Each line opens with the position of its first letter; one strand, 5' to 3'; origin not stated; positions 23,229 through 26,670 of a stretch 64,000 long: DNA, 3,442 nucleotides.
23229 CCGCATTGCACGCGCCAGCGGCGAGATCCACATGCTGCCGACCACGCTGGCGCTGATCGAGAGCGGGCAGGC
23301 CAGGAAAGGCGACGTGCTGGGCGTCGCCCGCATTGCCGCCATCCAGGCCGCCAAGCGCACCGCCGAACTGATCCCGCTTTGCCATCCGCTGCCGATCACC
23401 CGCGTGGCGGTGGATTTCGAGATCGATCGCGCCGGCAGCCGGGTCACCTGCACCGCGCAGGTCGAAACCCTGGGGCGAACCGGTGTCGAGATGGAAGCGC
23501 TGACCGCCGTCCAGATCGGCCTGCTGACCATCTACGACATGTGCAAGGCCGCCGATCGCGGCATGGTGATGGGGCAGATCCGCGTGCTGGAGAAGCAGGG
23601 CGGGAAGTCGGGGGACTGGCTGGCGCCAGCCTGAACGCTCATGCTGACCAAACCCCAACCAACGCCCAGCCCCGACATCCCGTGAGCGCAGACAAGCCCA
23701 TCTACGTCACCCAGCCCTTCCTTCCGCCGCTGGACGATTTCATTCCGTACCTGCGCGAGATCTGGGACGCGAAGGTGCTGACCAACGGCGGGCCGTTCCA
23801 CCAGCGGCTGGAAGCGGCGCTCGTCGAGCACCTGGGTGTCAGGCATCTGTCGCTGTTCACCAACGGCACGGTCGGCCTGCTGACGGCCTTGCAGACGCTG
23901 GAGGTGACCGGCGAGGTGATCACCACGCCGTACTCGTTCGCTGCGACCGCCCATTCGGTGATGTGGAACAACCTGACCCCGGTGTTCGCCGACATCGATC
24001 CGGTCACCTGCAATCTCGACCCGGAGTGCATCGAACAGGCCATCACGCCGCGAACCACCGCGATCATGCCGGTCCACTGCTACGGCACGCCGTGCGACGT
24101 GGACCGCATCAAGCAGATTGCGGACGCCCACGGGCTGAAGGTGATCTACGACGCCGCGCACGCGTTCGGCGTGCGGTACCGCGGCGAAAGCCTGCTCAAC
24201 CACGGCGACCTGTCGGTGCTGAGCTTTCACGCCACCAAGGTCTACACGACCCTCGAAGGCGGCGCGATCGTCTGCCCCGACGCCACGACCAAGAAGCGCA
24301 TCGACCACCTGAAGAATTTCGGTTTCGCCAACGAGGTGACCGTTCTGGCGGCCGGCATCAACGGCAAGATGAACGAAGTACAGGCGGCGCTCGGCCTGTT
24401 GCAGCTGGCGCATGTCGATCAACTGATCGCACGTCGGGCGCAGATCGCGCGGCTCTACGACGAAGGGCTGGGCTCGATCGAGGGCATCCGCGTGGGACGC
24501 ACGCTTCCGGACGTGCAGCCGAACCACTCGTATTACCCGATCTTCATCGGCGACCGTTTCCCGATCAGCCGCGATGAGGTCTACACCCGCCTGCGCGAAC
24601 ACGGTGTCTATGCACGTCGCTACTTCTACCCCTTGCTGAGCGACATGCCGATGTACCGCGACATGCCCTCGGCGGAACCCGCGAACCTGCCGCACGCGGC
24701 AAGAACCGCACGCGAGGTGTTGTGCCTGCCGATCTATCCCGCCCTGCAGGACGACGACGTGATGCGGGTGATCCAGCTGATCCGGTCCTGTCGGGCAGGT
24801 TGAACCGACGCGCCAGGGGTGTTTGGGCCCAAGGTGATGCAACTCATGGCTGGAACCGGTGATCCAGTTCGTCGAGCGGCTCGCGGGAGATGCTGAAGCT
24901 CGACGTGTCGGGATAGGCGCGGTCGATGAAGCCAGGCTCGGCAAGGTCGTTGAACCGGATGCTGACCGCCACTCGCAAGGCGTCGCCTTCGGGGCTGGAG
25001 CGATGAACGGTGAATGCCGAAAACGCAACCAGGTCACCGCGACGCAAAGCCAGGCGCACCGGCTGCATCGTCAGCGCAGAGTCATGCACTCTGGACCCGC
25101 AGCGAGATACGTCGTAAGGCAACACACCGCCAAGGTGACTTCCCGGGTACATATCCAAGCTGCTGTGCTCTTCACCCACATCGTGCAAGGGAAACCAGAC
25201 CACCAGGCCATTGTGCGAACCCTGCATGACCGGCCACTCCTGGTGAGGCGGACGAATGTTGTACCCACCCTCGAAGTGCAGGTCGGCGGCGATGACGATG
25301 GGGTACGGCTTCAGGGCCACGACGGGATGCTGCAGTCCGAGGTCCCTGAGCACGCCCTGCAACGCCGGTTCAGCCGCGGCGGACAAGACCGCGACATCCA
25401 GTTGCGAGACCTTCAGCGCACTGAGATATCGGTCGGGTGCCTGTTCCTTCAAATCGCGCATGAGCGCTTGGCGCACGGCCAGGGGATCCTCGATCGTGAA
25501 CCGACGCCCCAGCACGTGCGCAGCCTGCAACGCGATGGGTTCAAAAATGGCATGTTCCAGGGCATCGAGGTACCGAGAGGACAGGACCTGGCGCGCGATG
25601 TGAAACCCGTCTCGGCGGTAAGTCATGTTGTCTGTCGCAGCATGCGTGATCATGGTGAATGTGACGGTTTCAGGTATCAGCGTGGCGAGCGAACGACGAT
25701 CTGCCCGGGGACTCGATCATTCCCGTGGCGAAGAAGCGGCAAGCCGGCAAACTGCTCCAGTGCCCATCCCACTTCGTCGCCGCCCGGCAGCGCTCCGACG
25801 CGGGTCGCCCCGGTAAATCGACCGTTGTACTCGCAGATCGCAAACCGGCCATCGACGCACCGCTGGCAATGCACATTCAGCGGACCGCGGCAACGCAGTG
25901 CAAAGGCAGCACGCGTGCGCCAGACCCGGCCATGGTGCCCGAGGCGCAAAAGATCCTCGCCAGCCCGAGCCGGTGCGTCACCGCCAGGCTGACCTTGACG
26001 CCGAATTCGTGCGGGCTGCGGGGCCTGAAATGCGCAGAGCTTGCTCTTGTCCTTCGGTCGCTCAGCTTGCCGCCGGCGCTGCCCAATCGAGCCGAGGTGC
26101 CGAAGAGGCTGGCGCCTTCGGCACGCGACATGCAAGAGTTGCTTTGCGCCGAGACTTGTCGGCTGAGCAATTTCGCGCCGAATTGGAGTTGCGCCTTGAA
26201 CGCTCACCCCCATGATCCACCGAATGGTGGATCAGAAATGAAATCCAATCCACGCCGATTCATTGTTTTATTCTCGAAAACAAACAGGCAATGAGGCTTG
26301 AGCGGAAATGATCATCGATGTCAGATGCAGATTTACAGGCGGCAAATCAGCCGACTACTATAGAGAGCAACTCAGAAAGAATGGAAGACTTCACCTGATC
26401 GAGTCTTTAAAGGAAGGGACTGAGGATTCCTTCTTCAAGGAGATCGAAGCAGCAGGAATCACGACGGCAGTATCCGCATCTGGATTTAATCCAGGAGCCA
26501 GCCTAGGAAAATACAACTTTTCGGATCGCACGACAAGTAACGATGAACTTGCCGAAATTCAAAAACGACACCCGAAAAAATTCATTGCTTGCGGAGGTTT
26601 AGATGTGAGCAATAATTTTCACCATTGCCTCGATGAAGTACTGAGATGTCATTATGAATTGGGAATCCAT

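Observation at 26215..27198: Low-GC, opposite-strand Amidohydrolase_2-like gene with apparently missing metal ligands inside the pilin island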

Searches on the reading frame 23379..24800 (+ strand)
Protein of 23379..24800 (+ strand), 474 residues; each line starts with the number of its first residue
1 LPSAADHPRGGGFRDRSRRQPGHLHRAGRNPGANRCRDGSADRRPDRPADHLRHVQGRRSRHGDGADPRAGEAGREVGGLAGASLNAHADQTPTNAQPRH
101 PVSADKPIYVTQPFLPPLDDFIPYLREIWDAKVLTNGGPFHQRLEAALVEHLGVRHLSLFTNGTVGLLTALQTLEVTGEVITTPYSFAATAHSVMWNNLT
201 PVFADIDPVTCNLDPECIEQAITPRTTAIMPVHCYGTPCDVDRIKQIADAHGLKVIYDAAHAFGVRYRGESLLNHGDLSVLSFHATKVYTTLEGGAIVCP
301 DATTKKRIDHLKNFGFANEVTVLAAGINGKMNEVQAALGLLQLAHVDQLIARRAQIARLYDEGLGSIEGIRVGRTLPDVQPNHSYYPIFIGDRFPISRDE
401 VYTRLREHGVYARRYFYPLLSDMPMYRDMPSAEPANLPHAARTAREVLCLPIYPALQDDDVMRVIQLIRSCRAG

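Call 31: search_protein_families(library=pfam, proteins=[window:23379-24800:+], max_evalue=0.01)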
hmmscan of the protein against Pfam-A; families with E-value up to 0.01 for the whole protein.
window:23379-24800:+ (474 aa): 3 families
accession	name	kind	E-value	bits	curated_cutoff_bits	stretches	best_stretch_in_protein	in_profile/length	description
PF01041.23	DegT_DnrJ_EryC1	-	2.7e-105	353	19.8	1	121-468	7-359/360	DegT/DnrJ/EryC1/StrS aminotransferase family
PF01053.26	Cys_Met_Meta_PP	-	0.0051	15.9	27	1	137-287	50-198/381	Cys/Met metabolism PLP-dependent enzyme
PF01212.27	Beta_elim_lyase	-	0.0053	16.6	27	0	141-371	34-272/288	Beta-eliminating lyase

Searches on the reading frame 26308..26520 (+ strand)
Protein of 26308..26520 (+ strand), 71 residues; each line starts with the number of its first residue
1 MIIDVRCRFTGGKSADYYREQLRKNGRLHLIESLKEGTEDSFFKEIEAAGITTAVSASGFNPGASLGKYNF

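Call 45: search_solved_structures(query=window:26308-26520:+, max_evalue=10, show_alignments=3)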
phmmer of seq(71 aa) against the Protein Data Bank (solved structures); distinct sequences matched with E-value up to 10: 4.
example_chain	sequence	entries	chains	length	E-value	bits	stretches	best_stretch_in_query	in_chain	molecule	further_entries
8uh7_A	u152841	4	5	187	0.82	13.7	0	14-46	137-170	Sliding-clamp-loader small subunit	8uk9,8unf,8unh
3u60_A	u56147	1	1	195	0.93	13.5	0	14-46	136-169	DNA polymerase accessory protein 62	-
3u5z_A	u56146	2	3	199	0.99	13.4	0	14-46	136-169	DNA polymerase accessory protein 62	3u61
3a9f_A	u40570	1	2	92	1.3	13.1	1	2-48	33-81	Cytochrome c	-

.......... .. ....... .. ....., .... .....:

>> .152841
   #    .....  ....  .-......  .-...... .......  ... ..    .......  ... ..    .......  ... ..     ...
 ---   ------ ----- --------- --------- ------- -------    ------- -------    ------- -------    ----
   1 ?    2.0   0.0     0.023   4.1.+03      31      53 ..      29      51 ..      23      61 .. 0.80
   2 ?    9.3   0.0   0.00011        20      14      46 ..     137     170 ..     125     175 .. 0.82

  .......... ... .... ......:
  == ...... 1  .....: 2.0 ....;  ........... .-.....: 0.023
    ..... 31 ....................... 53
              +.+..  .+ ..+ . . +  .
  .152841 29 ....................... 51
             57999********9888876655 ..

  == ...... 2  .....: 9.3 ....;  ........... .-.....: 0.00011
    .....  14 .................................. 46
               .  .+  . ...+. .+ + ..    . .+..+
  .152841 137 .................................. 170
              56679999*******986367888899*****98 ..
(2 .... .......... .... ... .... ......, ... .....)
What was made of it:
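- Tried and rejected: A PDB search with only the N-terminal 71 residues gave noise (call 45).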
